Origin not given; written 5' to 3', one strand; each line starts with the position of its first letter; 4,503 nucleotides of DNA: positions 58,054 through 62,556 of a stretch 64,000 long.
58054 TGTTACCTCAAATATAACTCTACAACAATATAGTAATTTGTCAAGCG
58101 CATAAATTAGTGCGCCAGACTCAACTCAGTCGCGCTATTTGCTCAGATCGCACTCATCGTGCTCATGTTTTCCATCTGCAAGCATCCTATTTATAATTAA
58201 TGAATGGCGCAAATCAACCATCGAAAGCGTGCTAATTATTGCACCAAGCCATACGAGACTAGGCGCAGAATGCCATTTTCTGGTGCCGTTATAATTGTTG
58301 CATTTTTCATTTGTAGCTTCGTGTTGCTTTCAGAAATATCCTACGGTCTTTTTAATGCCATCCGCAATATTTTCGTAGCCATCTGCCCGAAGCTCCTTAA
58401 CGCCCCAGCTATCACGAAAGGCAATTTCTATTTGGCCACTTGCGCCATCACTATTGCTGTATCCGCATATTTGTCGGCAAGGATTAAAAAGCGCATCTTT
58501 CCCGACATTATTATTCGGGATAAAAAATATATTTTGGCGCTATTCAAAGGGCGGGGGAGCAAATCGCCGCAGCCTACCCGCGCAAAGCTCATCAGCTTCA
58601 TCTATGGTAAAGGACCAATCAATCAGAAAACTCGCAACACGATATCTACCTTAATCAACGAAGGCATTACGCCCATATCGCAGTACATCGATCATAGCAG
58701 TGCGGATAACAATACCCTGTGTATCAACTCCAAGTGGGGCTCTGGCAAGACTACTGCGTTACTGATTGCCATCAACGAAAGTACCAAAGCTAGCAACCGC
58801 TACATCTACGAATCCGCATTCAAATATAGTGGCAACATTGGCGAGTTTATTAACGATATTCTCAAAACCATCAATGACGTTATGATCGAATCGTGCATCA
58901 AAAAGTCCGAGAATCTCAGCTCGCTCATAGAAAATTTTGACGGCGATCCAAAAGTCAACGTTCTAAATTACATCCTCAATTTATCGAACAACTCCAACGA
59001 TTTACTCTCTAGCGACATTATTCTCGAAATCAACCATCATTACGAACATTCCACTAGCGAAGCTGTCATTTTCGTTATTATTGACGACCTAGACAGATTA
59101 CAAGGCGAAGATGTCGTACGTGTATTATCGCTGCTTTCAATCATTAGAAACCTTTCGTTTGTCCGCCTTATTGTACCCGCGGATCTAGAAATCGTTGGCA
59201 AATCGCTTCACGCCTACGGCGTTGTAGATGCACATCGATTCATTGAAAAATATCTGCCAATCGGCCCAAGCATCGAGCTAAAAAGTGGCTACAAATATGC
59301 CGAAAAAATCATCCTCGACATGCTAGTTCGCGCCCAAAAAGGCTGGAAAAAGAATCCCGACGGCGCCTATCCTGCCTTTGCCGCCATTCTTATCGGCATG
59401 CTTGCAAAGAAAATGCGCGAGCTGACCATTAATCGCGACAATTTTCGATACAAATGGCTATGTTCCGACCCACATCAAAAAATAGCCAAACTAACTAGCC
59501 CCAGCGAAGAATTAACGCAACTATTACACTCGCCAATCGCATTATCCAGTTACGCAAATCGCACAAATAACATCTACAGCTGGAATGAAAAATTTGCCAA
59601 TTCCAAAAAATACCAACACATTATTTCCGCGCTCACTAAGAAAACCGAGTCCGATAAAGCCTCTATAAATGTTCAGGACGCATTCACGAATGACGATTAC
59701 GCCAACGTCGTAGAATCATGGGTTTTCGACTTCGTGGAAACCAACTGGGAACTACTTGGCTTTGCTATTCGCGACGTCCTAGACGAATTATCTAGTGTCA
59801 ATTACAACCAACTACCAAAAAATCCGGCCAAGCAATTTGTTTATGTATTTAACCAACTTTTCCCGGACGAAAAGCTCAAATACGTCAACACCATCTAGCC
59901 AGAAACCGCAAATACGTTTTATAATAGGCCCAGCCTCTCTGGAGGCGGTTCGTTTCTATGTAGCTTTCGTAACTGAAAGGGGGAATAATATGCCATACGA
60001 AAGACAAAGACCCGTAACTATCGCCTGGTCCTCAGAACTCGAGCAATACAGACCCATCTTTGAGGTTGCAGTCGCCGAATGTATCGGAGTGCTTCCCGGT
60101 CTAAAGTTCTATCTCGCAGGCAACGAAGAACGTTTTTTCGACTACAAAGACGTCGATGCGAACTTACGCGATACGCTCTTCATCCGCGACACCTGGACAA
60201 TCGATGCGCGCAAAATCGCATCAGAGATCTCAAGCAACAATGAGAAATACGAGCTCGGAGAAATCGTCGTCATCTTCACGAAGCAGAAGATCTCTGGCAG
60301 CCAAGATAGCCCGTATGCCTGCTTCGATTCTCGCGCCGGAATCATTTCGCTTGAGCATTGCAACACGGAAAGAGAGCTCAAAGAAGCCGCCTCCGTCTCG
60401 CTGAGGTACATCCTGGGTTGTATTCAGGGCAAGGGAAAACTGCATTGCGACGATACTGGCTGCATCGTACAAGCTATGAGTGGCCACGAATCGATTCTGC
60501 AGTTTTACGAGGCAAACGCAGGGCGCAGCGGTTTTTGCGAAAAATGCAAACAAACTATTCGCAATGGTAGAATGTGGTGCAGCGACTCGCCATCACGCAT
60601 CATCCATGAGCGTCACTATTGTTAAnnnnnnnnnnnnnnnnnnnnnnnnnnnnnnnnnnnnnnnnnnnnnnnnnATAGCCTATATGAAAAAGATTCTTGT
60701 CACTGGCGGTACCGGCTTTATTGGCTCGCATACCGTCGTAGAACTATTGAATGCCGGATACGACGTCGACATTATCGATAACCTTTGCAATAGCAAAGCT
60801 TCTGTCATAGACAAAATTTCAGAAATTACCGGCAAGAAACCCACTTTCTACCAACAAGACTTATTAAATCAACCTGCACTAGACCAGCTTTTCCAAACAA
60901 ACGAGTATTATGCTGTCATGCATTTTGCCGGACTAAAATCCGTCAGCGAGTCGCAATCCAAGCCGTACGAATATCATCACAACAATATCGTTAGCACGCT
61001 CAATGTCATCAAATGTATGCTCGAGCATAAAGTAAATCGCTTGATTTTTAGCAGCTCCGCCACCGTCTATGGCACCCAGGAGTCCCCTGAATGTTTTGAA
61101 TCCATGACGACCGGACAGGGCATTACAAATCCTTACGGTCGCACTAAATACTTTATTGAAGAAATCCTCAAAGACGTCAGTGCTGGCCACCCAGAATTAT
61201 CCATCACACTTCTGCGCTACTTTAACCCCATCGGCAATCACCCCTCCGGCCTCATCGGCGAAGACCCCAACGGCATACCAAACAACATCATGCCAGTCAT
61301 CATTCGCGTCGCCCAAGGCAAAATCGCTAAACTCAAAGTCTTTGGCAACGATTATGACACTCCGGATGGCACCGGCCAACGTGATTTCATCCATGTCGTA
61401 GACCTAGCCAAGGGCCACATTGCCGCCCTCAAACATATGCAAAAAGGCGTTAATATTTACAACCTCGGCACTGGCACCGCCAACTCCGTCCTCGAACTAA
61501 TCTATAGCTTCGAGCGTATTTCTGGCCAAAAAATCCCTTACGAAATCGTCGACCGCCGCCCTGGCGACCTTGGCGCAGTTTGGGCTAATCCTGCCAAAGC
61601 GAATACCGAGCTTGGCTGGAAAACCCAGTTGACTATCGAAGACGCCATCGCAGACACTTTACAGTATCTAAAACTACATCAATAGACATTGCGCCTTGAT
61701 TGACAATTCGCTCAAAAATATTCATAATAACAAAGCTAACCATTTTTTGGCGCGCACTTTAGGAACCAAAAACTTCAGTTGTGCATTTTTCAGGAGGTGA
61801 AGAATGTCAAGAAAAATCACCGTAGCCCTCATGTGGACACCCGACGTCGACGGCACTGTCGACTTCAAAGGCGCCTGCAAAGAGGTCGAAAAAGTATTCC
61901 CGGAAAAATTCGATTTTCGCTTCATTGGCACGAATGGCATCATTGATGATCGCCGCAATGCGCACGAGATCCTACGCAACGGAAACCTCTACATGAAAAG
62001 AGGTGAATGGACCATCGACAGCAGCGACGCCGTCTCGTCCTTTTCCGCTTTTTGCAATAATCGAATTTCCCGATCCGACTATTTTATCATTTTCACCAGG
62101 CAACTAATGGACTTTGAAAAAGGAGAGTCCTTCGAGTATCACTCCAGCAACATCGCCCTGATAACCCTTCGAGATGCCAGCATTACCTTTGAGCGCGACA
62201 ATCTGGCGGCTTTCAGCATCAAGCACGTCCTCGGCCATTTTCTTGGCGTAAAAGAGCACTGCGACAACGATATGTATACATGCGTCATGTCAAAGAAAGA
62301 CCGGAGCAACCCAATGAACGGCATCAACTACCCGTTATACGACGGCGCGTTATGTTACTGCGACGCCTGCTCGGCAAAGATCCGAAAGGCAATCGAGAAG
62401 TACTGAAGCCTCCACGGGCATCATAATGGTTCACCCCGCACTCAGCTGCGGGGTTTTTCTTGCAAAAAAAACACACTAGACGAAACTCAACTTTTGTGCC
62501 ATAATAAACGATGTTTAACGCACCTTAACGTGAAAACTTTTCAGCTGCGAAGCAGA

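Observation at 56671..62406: Three archaemetzincin-like paralogues that all lack the catalytic glutamate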

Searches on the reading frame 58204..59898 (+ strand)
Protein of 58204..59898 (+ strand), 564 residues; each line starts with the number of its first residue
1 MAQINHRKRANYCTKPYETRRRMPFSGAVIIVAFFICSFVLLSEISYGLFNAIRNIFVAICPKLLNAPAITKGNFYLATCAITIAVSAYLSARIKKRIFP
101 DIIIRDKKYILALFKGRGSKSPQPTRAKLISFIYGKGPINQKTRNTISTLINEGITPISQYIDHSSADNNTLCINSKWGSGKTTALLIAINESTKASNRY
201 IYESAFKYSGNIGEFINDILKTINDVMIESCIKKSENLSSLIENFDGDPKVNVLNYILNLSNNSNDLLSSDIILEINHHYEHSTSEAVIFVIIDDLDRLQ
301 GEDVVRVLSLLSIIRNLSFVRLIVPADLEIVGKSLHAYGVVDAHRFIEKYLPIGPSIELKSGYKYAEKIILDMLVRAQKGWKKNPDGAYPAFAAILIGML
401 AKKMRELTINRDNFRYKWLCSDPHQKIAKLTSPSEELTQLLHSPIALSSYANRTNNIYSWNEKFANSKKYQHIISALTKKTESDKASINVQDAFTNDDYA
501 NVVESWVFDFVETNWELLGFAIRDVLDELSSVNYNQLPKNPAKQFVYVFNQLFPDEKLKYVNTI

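Call 6: search_protein_families(library=ncbifam, proteins=[window:58204-59898:+], max_evalue=1)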
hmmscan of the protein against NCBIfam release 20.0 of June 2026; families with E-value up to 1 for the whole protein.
window:58204-59898:+ (564 aa): 1 family
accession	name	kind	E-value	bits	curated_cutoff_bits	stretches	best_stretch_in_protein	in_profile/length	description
NF005013.0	PRK06418.1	equivalog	0.049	13.4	175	1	199-311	46-153/166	transcription elongation factor NusA-like protein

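Call 8: search_protein_families(library=phrogs, proteins=[window:58204-59898:+], max_evalue=0.1)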
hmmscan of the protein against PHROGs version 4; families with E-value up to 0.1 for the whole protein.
window:58204-59898:+ (564 aa): 1 family
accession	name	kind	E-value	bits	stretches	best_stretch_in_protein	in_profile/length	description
phrog_8614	-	unknown function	8e-10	39.3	2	271-353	187-269/489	-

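Call 46: search_protein_families(library=pfam, proteins=[window:58204-59898:+], max_evalue=0.1)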
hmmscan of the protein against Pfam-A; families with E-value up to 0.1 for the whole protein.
window:58204-59898:+ (564 aa): 4 families
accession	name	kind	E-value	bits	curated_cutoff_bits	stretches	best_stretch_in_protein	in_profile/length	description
PF07693.20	KAP_NTPase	-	1.6e-15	57.6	20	1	158-349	8-217/293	KAP family P-loop domain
PF00270.35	DEAD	-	0.002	18.3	26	1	168-317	13-145/167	DEAD/DEAH box helicase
PF24883.2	NPHP3_N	-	0.004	17.8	24.8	1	165-312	18-147/164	Nephrocystin 3, N-terminal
PF13401.12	AAA_22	-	0.062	14.1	27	0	179-313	15-109/130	AAA domain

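Call 47: search_protein_families(library=padloc, proteins=[window:58204-59898:+], max_evalue=0.1)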
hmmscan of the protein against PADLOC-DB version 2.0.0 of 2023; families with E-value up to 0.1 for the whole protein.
window:58204-59898:+ (564 aa): 3 families
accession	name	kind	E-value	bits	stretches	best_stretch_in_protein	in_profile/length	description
PDLC02361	PifA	-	1.7e-07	28.3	1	288-353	183-249/720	PifA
PDLC04959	PDC-S20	-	0.00081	17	1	159-206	31-77/464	-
PDLC04100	HerA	-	0.032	10.9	1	173-236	309-371/580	-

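Call 79: find_related_loci(query=window:58204-59895:+, collection=metagenome_contigs, flank=6000)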
Query window:58204-59895:+ (564 aa) in metagenome_contigs; peptide patterns used: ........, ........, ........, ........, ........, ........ (x = any residue, [..] = any of these).
116 stretches matched a pattern; 6 encode a relative of the query (tblastn E <= 1e-3); 6 distinct loci.
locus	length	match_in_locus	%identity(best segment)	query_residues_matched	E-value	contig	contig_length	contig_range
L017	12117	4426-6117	97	1-564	0e+0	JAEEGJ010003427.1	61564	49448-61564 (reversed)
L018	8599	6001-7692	97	1-564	0e+0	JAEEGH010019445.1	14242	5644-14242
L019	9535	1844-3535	97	1-564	0e+0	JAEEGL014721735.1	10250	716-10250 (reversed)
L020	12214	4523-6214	96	1-564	0e+0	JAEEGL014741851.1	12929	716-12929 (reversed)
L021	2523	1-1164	97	177-564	0e+0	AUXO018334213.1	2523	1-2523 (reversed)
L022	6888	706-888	37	242-301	5e-5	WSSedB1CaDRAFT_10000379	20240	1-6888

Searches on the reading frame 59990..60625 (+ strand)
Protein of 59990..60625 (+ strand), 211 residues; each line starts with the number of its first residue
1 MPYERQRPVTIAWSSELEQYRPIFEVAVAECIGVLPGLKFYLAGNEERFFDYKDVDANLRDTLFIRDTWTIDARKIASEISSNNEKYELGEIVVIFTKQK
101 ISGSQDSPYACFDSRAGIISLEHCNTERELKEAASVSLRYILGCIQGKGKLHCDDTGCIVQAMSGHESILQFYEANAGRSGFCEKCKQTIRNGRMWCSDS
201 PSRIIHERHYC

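Call 3: search_protein_families(library=pfam, proteins=[window:59990-60625:+], max_evalue=10)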
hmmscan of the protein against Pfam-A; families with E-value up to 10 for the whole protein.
window:59990-60625:+ (211 aa): 0 families

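Call 6: search_protein_families(library=ncbifam, proteins=[window:59990-60625:+], max_evalue=1)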
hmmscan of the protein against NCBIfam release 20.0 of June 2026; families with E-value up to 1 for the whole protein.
window:59990-60625:+ (211 aa): 1 family
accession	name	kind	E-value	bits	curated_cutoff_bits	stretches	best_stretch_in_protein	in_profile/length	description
NF007985.1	PRK10713.1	equivalog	0.077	12.6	75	1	163-207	13-63/81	class I ribonucleotide reductase maintenance protein YfaE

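Call 8: search_protein_families(library=phrogs, proteins=[window:59990-60625:+], max_evalue=0.1)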
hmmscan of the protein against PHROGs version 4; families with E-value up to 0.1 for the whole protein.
window:59990-60625:+ (211 aa): 0 families

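Call 47: search_protein_families(library=padloc, proteins=[window:59990-60625:+], max_evalue=0.1)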
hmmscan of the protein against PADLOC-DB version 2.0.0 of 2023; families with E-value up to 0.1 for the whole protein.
window:59990-60625:+ (211 aa): 0 families

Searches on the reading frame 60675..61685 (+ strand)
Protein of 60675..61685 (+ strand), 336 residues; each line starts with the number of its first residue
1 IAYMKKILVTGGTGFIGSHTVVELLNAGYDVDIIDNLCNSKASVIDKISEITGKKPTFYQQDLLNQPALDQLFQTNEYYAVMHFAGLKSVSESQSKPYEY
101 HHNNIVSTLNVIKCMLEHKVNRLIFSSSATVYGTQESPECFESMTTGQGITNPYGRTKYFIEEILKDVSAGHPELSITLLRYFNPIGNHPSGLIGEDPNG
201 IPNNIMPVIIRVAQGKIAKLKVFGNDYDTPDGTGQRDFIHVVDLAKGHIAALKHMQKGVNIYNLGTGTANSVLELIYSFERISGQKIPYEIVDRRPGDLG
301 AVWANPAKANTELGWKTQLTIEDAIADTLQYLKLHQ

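Call 6: search_protein_families(library=ncbifam, proteins=[window:60675-61685:+], max_evalue=1)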
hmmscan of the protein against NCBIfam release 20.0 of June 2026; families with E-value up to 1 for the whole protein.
window:60675-61685:+ (336 aa): 70 families (the best 25 are shown)
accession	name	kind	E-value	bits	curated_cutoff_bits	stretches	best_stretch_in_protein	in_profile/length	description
NF007956.0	PRK10675.1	subfamily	3.2e-121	404.6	394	1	6-331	2-328/338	UDP-glucose 4-epimerase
TIGR01179.1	galE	equivalog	3.4e-118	394.3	262.3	1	6-332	1-325/332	UDP-glucose 4-epimerase GalE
TIGR02197.1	heptose_epim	equivalog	8.5e-30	104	274.6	1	7-285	1-262/316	ADP-glyceromanno-heptose 6-epimerase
TIGR01181.1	dTDP_gluc_dehyt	equivalog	1.1e-28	100.2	365.1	1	6-332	1-311/321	dTDP-glucose 4,6-dehydratase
TIGR04180.1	EDH_00030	hypoth_equivalog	1.7e-23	83.1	475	1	7-318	1-295/297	NAD-dependent 4,6-dehydratase LegB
TIGR03466.1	HpnA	hypoth_equivalog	4e-19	68.7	367.65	1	6-290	2-253/327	hopanoid-associated sugar epimerase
TIGR02622.1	CDP_4_6_dhtase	equivalog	3e-17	62.8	278.45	2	4-162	4-162/352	CDP-glucose 4,6-dehydratase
NF011728.1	PRK15181.1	equivalog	2.2e-16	59.8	760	1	5-331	16-336/348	Vi polysaccharide biosynthesis UDP-N-acetylglucosaminuronic acid C-4 epimerase TviC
NF007490.0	PRK10084.1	subfamily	1.1e-15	57.6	649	2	6-114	2-110/361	dTDP-glucose 4,6-dehydratase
NF008360.0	PRK11150.1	equivalog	1.7e-15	57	452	1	7-273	2-244/310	ADP-glyceromanno-heptose 6-epimerase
NF007582.0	PRK10217.1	equivalog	3.6e-15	55.9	698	1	4-331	1-330/355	dTDP-glucose 4,6-dehydratase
NF047922.1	GDPFucSynFcl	equivalog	4.2e-14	52.7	500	1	60-331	36-300/308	GDP-L-fucose synthase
NF042422.1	oxyalk_red_OleD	equivalog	8e-13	48.5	580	1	6-258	2-221/329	2-alkyl-3-oxoalkanoate reductase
NF043036.1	ErythonDh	equivalog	9.2e-12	44.8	325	1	6-169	2-164/321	D-erythronate dehydrogenase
NF042423.1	oxyalk_red_Shew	equivalog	1.1e-10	41.1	580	1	4-226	8-201/331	2-alkyl-3-oxoalkanoate reductase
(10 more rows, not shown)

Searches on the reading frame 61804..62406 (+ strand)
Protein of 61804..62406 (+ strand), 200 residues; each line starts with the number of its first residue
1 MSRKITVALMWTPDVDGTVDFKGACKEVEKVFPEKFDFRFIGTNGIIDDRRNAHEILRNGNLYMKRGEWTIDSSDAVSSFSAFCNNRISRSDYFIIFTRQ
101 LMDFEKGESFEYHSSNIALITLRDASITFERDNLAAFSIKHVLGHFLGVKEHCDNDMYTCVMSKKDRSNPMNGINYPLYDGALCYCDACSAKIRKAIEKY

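Call 3: search_protein_families(library=pfam, proteins=[window:61804-62406:+], max_evalue=10)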
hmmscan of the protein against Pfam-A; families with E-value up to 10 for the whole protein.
window:61804-62406:+ (200 aa): 1 family
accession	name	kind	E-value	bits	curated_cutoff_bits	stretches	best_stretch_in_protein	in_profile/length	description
PF11950.13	DUF3467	-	0.076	13.5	25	1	71-102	19-50/92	Protein of unknown function (DUF3467)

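Call 6: search_protein_families(library=ncbifam, proteins=[window:61804-62406:+], max_evalue=1)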
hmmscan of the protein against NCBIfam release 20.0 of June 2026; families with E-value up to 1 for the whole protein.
window:61804-62406:+ (200 aa): 0 families

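Call 8: search_protein_families(library=phrogs, proteins=[window:61804-62406:+], max_evalue=0.1)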
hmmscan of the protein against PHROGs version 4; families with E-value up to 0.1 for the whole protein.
window:61804-62406:+ (200 aa): 0 families

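Call 47: search_protein_families(library=padloc, proteins=[window:61804-62406:+], max_evalue=0.1)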
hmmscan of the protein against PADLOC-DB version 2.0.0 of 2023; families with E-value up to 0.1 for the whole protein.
window:61804-62406:+ (200 aa): 0 families

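Call 62: predict_structure(alignment_id=A6)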
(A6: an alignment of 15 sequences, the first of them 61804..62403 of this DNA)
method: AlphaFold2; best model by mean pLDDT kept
length: 200 residues; sequences in the alignment: 15
mean_pLDDT: 76.6   pTM: 0.81
mean pLDDT of the five models: 76.6, 69.9, 69.6, 66.7, 66.2
residues with pLDDT >= 90: 34; 70-90: 109; 50-70: 40; < 50: 17
segments of 3 or more residues with pLDDT < 50: 45-50, 168-175
pLDDT, mean of each block of 10 residues (from residue 1): 82 85 90 88 56 69 66 82 72 86 68 88 81 88 89 67 61 47 80 88
secondary structure, 60 per line:
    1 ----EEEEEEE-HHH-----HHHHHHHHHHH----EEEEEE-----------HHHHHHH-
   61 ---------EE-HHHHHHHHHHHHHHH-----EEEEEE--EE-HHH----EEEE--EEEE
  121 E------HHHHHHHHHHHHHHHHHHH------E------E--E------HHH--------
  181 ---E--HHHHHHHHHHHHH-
elements in order: E5-11 H21-31 E36-41 H53-59 H73-87 E93-98 E111-114 E117-121 H128-146 H187-199

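Call 66: fold_search(model_id=the predicted structure, library=pdb)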
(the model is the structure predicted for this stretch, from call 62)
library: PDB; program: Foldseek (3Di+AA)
matches with E <= 10: 1097; with E <= 0.001: 9
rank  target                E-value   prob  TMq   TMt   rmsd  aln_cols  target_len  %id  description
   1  2x7m                  5.2e-06  1.00  0.62  0.68   5.0       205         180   11  Crystal structure of Archaemetzincin (amzA) from Methanopyrus kandleri at 1.5 A resolution (released 2010-06-09)
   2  8wem_A                7.0e-05  1.00  0.51  0.32   5.2       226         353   14  Bacteroides fragilis toxin 1 (released 2024-09-25)
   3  9q7y_B                5.0e-04  1.00  0.55  0.21   7.7       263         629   12  Zymogen ADAM17- iRhom1 Cytoplasmic Deletion (365) Complex Bound by the MEDI3622 Fab (released 2026-04-01)
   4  3lgp_A                6.8e-04  1.00  0.57  0.47   7.7       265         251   13  Crystal structure of catalytic domain of tace with benzimidazolyl-thienyl-tartrate based inhibitor (released 2010-07-28)
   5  3hy9_B                7.7e-04  1.00  0.57  0.52   5.7       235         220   13  Crystal Structure of the Catalytic Domain of ADAMTS-5 in Complex with an Amino-2-indanol compound (released 2009-07-07)
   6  3cki_A                7.7e-04  1.00  0.54  0.44   9.2       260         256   13  Crystal structure of the TACE-N-TIMP-3 complex (released 2008-08-05)
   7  4dd8_C                8.7e-04  1.00  0.53  0.53   5.8       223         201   12  ADAM-8 metalloproteinase domain with bound batimastat (released 2012-06-06)
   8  3l0v_A                8.7e-04  1.00  0.59  0.48   7.2       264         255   13  Crystal structure of catalytic domain of TACE with the first hydantoin inhibitor occupying the S1' pocket (released 2010-03-02)
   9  8snm_B                9.2e-04  1.00  0.59  0.28   7.0       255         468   13  Structure of mature human ADAM17/iRhom2 sheddase complex in complex with ADAM17 prodomain (released 2024-05-29)
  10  3o64_A                1.2e-03  1.00  0.58  0.47   7.7       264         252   12  Crystal structure of catalytic domain of TACE with 2-(2-Aminothiazol-4-yl)pyrrolidine-Based Tartrate Diamides (released 2011-04-20)
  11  3b8z_A                1.3e-03  1.00  0.52  0.48   6.4       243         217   13  High Resolution Crystal Structure of the Catalytic Domain of ADAMTS-5 (Aggrecanase-2) (released 2007-12-11)
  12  3o64_B                1.3e-03  1.00  0.56  0.46   7.3       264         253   13  Crystal structure of catalytic domain of TACE with 2-(2-Aminothiazol-4-yl)pyrrolidine-Based Tartrate Diamides (released 2011-04-20)
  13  1zxc_B                1.3e-03  1.00  0.56  0.45   7.3       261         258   12  Crystal structure of catalytic domain of TNF-alpha converting enzyme (TACE) with inhibitor (released 2005-09-27)
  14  2fv5_B                2.5e-03  1.00  0.60  0.48   7.1       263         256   12  Crystal structure of TACE in complex with IK682 (released 2006-07-04)
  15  3edz_A                2.6e-03  1.00  0.55  0.45   8.1       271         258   12  Crystal structure of catalytic domain of TACE with hydroxamate inhibitor (released 2008-09-23)
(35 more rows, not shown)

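Call 80: find_related_loci(query=window:61804-62403:+, collection=viral_contigs, flank=5000)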
Query window:61804-62403:+ (200 aa) in viral_contigs; peptide patterns used: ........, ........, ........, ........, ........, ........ (x = any residue, [..] = any of these).
No stretch of DNA in the collection matches any of the patterns.

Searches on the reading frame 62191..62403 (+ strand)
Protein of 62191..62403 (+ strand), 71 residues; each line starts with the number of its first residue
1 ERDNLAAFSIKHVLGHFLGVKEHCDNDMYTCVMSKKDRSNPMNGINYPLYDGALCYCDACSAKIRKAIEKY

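Call 51: search_solved_structures(query=window:62191-62403:+, max_evalue=10, show_alignments=5)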
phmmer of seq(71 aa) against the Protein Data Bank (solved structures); distinct sequences matched with E-value up to 10: 1.
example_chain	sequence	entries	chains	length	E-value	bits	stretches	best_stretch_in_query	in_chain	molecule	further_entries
3h11_A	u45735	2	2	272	0.11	16.4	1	5-46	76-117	CASP8 and FADD-like apoptosis regulator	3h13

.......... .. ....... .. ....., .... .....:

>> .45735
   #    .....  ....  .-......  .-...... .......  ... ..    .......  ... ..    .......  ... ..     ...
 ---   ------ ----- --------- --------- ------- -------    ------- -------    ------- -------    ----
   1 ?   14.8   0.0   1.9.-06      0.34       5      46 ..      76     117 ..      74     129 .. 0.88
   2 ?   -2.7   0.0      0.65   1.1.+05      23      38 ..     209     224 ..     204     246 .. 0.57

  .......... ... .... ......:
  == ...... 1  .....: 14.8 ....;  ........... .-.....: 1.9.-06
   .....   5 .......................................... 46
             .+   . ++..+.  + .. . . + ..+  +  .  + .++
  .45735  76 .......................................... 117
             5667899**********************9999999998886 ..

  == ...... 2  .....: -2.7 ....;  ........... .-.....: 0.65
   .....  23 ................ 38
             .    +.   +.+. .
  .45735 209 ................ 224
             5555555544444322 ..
